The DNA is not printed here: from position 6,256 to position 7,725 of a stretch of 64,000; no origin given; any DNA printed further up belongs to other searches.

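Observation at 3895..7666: Lower-GC island between uvrD and the F420 nitroreductase: HEPN-like large protein + small membrane protein + repeat-flanked 389-aa protein; a candidate uncharacterised defense / abortive-infection module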

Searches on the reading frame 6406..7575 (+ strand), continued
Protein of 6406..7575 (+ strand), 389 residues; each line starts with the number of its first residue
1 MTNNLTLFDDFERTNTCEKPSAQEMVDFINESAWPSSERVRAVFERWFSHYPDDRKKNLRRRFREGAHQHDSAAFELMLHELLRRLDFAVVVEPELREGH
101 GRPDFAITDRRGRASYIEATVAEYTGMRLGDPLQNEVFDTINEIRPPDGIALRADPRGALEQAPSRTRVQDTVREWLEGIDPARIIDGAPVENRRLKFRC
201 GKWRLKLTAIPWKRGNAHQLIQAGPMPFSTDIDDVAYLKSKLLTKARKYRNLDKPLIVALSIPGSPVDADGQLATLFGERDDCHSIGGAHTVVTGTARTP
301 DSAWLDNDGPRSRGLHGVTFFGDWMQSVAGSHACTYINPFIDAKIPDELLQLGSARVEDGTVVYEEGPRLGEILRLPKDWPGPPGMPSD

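Call 89: find_related_loci(query=A2, collection=viral_contigs, flank=6000)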
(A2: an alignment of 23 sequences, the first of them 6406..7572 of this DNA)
Query A2 (389 aa) in viral_contigs; peptide patterns used: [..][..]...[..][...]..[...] (x = any residue, [..] = any of these).
26 stretches matched a pattern, but none encodes a relative of the query by tblastn (E <= 1e-3).

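Call 90: find_encoding_contigs(protein=P0045, flank=8000, max_places=2)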
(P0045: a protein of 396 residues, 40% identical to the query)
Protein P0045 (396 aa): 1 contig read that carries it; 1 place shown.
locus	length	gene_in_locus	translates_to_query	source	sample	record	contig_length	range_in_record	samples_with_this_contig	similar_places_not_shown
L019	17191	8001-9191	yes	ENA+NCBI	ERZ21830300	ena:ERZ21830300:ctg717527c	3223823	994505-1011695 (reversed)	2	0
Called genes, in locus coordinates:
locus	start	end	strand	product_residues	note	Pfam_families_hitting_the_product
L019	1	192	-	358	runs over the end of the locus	PF00145:DNA_methylase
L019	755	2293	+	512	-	PF05598:DUF772 (faint), PF01609:DDE_Tnp_1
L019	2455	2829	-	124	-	-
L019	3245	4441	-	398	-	PF02771:Acyl-CoA_dh_N, PF02770:Acyl-CoA_dh_M, PF00441:Acyl-CoA_dh_1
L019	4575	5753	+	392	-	PF00296:Bac_luciferase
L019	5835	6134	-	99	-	PF10049:DUF2283 (weak)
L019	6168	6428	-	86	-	PF14076:DUF4258 (weak)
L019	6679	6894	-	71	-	PF10049:DUF2283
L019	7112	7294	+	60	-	-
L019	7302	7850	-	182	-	-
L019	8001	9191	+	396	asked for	-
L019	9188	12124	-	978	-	PF20465:MmeI_hel, PF20473:MmeI_Mtase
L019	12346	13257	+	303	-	PF00378:ECH_1, PF16113:ECH_2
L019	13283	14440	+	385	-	PF02515:CoA_transf_3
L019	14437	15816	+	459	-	PF02515:CoA_transf_3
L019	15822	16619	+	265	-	PF12697:Abhydrolase_6, PF00561:Abhydrolase_1, PF12146:Hydrolase_4, PF00561:Abhydrolase_1 (weak)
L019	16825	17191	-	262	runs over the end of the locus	PF01987:AIM24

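Call 91: find_encoding_contigs(protein=P0039, flank=8000, max_places=2)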
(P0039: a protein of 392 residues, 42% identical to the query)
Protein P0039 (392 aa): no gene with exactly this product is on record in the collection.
